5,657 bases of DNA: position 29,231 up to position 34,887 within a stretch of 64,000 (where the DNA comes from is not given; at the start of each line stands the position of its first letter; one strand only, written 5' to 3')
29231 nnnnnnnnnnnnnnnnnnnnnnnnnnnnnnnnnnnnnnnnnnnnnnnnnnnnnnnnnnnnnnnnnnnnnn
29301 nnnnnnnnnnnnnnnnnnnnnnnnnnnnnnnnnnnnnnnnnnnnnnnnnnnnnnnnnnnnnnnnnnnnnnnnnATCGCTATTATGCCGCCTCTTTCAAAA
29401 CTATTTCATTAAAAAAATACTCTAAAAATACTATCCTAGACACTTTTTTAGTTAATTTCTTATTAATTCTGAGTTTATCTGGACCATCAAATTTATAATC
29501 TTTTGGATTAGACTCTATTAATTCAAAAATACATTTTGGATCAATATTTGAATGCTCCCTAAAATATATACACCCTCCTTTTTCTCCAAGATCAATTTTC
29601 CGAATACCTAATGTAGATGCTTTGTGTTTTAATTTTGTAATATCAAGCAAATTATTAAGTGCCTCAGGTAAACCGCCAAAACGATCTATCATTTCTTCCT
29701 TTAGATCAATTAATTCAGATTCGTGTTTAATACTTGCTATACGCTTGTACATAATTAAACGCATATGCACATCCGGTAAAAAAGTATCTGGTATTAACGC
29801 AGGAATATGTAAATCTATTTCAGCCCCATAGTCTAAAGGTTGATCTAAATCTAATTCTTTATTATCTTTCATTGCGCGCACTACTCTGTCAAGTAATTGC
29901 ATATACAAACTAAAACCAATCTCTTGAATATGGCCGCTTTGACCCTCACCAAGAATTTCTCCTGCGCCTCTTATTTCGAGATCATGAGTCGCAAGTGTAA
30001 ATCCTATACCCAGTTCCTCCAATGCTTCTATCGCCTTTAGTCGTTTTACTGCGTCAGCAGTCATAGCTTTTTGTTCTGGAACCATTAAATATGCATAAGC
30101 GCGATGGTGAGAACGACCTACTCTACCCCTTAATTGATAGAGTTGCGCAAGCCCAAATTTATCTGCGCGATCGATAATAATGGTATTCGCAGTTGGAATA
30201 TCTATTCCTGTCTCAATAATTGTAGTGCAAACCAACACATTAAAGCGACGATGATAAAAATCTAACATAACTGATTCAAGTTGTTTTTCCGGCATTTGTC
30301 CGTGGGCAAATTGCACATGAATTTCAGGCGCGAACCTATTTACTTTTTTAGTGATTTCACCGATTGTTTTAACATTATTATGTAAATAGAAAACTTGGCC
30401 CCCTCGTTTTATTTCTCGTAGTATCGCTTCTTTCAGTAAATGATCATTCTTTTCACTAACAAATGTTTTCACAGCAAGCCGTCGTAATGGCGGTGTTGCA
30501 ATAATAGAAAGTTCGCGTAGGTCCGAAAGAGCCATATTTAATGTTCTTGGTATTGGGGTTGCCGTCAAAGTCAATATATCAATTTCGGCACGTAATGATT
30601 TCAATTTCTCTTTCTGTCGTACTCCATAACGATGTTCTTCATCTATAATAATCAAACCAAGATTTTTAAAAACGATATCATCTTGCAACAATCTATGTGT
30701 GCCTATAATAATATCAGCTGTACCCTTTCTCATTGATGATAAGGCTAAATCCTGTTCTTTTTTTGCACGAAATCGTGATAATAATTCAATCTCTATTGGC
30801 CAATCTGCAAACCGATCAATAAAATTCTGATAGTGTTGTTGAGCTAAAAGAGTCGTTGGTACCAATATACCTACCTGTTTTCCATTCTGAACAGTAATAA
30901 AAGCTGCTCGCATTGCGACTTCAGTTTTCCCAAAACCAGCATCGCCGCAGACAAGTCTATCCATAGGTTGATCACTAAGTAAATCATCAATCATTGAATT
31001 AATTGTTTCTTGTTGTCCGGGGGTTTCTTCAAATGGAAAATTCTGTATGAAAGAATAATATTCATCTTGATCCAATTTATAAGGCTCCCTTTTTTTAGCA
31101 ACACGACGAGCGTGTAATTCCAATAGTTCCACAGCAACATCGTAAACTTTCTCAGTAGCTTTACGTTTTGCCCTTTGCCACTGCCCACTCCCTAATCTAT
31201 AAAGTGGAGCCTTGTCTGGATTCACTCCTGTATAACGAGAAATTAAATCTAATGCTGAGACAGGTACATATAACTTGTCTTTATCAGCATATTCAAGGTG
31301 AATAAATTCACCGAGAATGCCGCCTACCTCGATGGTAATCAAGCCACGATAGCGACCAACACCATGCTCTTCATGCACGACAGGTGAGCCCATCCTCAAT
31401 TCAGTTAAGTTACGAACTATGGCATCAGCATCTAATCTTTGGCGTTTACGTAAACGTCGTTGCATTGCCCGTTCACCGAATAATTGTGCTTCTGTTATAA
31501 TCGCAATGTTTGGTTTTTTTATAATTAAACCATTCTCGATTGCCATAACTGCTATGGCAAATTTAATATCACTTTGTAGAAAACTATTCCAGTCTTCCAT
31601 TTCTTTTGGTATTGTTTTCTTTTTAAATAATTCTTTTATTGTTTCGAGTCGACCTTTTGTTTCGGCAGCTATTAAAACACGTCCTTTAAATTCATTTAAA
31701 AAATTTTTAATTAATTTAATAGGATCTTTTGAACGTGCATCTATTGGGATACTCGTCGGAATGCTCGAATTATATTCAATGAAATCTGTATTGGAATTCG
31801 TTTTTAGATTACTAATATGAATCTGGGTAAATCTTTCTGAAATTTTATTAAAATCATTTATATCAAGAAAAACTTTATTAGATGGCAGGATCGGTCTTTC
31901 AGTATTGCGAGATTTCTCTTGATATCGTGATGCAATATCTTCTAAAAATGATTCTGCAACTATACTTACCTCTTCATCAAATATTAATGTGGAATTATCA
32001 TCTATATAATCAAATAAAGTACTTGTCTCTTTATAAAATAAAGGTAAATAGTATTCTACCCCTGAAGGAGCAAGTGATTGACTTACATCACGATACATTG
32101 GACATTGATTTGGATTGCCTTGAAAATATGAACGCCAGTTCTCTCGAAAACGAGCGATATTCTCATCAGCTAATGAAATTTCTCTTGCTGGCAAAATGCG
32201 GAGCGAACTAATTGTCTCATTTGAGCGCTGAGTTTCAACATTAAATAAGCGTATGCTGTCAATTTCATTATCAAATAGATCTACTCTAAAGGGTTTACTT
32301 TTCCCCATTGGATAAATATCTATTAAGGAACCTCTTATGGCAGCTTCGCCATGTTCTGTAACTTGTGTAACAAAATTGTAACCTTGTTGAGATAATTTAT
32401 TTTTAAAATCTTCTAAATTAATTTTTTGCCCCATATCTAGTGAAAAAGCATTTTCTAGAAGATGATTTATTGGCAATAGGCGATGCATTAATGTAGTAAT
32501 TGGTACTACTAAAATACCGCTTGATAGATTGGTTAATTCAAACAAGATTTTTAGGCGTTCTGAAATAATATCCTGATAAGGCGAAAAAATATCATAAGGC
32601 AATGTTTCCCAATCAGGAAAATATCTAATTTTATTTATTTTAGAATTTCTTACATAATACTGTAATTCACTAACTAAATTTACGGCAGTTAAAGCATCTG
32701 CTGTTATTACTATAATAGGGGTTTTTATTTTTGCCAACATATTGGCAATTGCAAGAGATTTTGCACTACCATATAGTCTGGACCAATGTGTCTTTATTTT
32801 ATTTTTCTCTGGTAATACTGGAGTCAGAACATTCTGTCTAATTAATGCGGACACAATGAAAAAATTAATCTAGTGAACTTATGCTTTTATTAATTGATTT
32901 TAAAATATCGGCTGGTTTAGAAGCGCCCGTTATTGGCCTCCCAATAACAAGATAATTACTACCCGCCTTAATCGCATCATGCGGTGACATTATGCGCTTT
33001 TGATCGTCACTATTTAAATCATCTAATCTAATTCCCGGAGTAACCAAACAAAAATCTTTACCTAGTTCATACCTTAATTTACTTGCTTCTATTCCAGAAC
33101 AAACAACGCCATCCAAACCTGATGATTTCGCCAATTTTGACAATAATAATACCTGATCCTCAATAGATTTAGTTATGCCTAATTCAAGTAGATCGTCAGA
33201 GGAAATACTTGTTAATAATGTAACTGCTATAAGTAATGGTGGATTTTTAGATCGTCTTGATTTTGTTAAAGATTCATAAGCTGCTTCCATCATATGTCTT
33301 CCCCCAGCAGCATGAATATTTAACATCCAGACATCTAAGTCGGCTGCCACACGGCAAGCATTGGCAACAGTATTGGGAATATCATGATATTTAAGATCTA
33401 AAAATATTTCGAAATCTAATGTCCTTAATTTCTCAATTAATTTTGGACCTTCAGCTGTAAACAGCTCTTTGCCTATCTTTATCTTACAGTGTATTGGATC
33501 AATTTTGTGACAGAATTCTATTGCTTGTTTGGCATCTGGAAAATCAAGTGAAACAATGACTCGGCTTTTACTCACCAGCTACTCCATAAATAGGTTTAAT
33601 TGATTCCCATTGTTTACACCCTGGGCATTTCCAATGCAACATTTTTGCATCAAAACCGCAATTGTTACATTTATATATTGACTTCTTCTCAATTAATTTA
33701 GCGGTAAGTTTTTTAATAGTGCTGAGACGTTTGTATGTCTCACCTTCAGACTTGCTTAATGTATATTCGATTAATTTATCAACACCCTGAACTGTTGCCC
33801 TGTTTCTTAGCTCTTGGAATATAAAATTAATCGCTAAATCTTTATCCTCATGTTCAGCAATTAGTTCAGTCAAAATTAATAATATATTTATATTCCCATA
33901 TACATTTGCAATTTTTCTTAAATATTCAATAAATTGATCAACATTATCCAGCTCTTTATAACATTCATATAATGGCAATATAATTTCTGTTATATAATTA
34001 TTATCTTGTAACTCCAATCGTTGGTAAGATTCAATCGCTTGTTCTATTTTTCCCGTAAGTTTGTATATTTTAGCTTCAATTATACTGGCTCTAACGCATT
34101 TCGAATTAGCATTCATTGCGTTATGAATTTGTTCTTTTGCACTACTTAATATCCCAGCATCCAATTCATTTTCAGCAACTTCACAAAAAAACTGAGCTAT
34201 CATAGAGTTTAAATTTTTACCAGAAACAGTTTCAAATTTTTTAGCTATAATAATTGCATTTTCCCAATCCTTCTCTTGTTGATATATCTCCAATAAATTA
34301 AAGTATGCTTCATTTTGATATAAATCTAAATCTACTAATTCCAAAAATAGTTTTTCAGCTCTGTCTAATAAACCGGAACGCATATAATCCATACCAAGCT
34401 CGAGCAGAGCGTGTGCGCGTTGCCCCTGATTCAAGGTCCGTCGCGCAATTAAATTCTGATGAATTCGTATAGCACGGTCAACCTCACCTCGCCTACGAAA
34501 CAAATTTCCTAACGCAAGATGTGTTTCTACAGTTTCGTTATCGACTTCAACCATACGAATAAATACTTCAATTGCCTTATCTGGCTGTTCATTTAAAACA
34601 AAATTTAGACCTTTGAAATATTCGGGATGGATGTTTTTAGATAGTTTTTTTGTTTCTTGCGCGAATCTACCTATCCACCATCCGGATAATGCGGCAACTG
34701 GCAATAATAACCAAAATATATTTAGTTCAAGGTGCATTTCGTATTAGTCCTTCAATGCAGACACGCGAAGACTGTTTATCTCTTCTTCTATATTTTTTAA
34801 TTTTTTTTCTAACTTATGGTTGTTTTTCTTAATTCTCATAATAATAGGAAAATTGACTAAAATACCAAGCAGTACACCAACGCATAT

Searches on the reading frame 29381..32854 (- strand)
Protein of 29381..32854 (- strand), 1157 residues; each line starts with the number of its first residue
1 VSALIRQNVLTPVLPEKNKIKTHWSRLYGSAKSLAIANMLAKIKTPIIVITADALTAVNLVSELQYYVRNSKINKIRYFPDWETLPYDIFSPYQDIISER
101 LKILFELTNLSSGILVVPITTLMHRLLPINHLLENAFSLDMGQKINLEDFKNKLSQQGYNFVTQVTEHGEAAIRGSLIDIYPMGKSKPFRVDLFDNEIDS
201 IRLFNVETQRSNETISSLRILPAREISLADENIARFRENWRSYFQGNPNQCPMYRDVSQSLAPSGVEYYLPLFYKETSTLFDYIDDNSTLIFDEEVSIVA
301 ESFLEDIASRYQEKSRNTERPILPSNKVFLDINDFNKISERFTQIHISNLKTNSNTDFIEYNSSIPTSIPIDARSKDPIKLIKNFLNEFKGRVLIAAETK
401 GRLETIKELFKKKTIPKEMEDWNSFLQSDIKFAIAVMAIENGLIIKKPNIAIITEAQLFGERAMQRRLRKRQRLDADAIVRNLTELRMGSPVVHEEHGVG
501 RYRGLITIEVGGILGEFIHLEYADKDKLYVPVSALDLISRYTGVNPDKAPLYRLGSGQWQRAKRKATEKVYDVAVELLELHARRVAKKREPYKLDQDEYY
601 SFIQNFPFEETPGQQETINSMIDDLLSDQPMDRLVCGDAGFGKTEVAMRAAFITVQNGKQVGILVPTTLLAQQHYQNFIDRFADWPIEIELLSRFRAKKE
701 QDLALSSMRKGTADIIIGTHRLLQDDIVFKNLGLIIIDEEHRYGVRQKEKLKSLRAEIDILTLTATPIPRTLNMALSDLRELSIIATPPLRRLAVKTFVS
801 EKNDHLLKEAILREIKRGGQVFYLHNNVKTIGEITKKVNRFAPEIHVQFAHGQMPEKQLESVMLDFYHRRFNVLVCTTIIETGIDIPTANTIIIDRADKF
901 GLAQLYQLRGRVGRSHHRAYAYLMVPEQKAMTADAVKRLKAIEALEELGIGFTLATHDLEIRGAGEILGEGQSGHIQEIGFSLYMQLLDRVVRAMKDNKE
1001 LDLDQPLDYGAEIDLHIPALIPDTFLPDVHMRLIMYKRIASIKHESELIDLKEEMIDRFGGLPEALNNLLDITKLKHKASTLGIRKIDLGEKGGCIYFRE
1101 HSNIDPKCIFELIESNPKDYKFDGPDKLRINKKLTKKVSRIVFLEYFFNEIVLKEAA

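Call 54: search_protein_families(library=pfam, proteins=[window:29381-32854:-], max_evalue=0.00001)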
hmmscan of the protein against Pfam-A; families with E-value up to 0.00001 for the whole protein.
window:29381-32854:- (1157 aa): 7 families
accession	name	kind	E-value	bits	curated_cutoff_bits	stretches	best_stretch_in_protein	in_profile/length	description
PF03461.20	TRCF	-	2e-29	102.2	25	1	1015-1107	1-93/95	TRCF domain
PF00270.35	DEAD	-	4.4e-26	92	26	1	611-773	1-165/167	DEAD/DEAH box helicase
PF17757.6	UvrB_inter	-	1.1e-23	83.6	22.9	1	138-225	2-90/91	UvrB interaction domain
PF00271.37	Helicase_C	-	4.4e-23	82.1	23.5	1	805-915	5-109/110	Helicase conserved C-terminal domain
PF21132.2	MFD_D3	-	2.6e-19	69.4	21.8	1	385-458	1-73/73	MFD, D3 domain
PF02559.22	CarD_TRCF_RID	-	1.2e-18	67.4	23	1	487-541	2-56/57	CarD-like/TRCF RID domain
PF04851.21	ResIII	-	9.4e-12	45.6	22.5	1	611-767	5-162/164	Type III restriction enzyme, res subunit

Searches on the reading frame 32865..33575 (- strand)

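Call 89: search_protein_families(library=pfam, proteins=[window:32865-33575:-], max_evalue=0.00001)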
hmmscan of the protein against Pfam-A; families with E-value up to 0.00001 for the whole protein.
window:32865-33575:- (236 aa): 1 family
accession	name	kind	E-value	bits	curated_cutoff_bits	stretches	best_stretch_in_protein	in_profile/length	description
PF00215.30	OMPdecase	-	2.6e-59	201.2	27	1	4-227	1-220/221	Orotidine 5'-phosphate decarboxylase / HUMPS family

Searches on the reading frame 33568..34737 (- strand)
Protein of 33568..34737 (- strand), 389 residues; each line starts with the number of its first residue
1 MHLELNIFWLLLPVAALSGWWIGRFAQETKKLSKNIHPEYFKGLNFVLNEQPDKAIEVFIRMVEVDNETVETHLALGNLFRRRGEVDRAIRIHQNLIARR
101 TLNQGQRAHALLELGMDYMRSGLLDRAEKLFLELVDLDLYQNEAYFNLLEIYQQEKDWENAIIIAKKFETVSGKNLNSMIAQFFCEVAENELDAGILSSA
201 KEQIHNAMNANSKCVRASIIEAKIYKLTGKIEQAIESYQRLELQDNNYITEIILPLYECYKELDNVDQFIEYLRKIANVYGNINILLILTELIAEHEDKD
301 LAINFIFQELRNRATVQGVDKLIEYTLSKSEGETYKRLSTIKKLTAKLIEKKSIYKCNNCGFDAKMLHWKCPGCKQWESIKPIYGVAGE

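Call 89: search_protein_families(library=pfam, proteins=[window:33568-34737:-], max_evalue=0.00001)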
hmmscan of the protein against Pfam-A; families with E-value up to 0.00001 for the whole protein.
window:33568-34737:- (389 aa): 11 families
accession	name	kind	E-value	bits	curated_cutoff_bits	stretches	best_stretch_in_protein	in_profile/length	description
PF13176.12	TPR_7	-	4e-11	42.5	27.9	0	72-99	1-30/36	Tetratricopeptide repeat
PF13432.12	TPR_16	-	9.8e-11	42.3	32.7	0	112-165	1-54/65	Tetratricopeptide repeat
PF18073.7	Zn_ribbon_LapB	-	3e-10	40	25.7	1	355-382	1-28/28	Rubredoxin metal binding domain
PF14559.12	TPR_19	-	1.3e-09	38.6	25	0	49-101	4-56/68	Tetratricopeptide repeat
PF13181.12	TPR_8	-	1.9e-09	37.4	25.7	0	222-241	8-27/34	Tetratricopeptide repeat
PF07719.23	TPR_2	-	2.5e-09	37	27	0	108-138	1-31/34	Tetratricopeptide repeat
PF13428.12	TPR_14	-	3e-09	37.1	23.5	0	109-150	2-43/44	Tetratricopeptide repeat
PF00515.34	TPR_1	-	1.9e-07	31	27.8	0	222-240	8-26/34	Tetratricopeptide repeat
PF13424.12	TPR_12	-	1.7e-06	28.5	30.1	0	71-137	4-74/77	Tetratricopeptide repeat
PF13414.12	TPR_11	-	6.5e-06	26.2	26.8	0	223-247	2-26/42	TPR repeat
PF13174.12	TPR_6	-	7.8e-06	26.7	26.3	0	222-241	7-26/33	Tetratricopeptide repeat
